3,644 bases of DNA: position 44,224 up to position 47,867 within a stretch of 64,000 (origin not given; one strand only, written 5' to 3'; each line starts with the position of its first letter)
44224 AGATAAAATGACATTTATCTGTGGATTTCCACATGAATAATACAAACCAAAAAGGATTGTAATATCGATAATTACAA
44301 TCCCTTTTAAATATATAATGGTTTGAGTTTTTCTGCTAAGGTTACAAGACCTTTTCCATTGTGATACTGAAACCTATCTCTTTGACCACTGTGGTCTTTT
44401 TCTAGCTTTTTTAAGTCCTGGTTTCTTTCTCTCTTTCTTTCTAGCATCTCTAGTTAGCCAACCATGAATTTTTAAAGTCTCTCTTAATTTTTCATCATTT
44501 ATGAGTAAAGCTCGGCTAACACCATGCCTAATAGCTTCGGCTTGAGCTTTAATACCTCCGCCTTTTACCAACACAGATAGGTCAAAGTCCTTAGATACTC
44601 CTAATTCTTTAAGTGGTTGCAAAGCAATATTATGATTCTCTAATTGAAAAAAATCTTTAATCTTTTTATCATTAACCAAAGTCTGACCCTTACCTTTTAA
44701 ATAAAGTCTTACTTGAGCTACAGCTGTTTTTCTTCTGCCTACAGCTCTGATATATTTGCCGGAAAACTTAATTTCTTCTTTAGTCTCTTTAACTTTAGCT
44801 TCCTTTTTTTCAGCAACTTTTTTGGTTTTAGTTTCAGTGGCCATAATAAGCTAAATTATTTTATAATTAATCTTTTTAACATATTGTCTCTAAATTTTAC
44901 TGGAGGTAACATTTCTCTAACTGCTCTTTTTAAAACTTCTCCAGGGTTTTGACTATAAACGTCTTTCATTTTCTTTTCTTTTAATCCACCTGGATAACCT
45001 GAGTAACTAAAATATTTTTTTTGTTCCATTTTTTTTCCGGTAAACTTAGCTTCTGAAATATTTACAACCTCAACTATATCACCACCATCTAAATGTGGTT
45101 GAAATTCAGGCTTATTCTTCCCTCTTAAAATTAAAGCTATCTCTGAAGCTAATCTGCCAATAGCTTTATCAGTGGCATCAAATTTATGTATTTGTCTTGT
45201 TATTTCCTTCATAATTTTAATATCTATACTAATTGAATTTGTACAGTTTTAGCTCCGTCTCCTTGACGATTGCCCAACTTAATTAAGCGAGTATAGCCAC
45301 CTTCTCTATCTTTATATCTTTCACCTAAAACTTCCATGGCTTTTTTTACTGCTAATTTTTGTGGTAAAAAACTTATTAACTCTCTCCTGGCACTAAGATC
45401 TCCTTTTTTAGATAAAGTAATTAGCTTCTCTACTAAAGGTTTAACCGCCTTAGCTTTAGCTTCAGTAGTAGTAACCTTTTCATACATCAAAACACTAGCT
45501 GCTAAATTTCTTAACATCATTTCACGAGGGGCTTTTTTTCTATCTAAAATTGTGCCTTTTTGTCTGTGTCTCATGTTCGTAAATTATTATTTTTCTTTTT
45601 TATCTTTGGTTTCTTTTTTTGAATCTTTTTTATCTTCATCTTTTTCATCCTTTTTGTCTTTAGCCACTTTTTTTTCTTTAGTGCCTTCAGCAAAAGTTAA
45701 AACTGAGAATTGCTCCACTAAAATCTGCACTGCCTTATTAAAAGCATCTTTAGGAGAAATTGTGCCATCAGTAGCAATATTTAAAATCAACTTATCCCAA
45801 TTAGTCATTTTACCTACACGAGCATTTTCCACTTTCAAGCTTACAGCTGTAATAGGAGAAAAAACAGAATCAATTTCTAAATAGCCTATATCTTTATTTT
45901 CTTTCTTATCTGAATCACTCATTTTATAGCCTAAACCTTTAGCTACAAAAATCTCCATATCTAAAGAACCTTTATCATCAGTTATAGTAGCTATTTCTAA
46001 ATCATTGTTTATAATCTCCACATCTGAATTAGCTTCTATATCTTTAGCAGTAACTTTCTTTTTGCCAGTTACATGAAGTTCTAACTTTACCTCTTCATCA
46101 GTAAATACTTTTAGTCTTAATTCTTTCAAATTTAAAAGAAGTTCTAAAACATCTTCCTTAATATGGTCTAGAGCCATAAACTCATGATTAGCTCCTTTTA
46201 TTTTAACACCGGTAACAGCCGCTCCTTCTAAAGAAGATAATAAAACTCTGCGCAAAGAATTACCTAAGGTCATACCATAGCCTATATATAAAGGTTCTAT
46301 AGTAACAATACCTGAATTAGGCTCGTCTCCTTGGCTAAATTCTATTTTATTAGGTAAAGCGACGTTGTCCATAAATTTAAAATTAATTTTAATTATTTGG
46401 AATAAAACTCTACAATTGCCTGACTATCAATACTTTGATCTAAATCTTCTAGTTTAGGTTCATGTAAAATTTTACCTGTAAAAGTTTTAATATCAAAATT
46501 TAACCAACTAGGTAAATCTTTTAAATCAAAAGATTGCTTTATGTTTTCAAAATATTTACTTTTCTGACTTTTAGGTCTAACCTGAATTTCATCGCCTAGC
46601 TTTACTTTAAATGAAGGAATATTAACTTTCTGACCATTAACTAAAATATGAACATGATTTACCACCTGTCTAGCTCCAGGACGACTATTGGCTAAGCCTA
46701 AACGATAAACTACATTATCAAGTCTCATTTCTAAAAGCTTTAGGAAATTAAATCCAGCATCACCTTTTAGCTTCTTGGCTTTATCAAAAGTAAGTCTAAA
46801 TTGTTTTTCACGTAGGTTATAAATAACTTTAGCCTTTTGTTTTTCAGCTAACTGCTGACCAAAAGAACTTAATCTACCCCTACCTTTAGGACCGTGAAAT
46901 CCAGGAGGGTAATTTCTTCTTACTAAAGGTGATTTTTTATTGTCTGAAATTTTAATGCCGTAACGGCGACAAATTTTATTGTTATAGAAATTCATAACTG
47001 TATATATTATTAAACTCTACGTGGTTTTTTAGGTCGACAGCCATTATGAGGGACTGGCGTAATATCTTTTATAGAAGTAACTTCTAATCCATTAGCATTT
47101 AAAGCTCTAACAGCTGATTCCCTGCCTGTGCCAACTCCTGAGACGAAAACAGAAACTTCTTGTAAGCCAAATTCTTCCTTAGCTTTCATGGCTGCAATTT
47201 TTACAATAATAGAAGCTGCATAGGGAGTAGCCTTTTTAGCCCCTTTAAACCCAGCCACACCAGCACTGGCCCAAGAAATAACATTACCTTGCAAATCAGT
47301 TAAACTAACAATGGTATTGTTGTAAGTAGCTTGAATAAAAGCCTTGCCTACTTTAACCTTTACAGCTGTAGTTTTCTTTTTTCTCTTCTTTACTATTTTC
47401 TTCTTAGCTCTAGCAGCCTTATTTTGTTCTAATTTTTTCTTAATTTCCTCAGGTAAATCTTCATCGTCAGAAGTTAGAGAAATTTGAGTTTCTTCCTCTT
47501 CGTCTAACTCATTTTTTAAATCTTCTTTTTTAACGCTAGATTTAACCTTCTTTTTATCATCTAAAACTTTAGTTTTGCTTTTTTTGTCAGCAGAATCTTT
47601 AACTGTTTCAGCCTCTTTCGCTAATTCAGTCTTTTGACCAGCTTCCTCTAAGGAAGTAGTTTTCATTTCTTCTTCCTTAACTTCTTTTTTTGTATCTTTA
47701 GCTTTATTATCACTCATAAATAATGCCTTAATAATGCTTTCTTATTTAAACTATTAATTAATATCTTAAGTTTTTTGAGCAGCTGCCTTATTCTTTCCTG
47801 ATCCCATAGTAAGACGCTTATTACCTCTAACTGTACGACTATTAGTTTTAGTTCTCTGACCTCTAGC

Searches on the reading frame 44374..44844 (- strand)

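Call 66: search_protein_families(library=pfam, proteins=[window:44374-44844:-], max_evalue=0.0001)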
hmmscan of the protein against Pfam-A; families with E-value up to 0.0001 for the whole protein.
window:44374-44844:- (156 aa): 1 family
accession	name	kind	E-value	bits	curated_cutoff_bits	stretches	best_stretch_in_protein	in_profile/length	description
PF00380.25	Ribosomal_S9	-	3.8e-40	137.6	22.5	1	36-156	1-121/121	Ribosomal protein S9/S16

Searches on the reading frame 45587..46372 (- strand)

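Call 66: search_protein_families(library=pfam, proteins=[window:45587-46372:-], max_evalue=0.0001)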
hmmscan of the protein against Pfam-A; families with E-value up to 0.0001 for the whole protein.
window:45587-46372:- (261 aa): 2 families
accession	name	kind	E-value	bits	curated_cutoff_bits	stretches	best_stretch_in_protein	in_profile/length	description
PF01000.31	RNA_pol_A_bac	-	1.5e-28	99.8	33.9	1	56-172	1-119/119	RNA polymerase Rpb3/RpoA insert domain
PF01193.29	RNA_pol_L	-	8.2e-22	77.2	24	1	26-222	1-74/74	RNA polymerase Rpb3/Rpb11 dimerisation domain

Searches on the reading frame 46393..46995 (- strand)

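Call 66: search_protein_families(library=pfam, proteins=[window:46393-46995:-], max_evalue=0.0001)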
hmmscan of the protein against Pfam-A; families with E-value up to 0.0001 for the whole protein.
window:46393-46995:- (200 aa): 2 families
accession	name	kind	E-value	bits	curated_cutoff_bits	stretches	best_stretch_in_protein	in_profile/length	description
PF00163.24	Ribosomal_S4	-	1.1e-20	74.5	23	1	6-89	7-95/95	Ribosomal protein S4/S9 N-terminal domain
PF01479.30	S4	-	6.3e-19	67.9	22.8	1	90-137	1-48/48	S4 domain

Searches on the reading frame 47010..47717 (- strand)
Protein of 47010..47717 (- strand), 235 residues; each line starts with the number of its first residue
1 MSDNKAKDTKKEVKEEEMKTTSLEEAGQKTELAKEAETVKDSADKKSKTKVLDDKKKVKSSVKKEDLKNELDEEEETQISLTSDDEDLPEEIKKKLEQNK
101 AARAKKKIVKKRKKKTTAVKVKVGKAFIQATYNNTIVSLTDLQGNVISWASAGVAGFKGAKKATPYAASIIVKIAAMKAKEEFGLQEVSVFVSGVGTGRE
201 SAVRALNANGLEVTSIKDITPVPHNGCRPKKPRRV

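Call 66: search_protein_families(library=pfam, proteins=[window:47010-47717:-], max_evalue=0.0001)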
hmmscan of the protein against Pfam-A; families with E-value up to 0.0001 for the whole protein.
window:47010-47717:- (235 aa): 1 family
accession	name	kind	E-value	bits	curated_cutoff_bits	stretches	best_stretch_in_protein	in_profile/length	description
PF00411.24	Ribosomal_S11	-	1.7e-38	131.8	25.1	1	124-234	1-110/110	Ribosomal protein S11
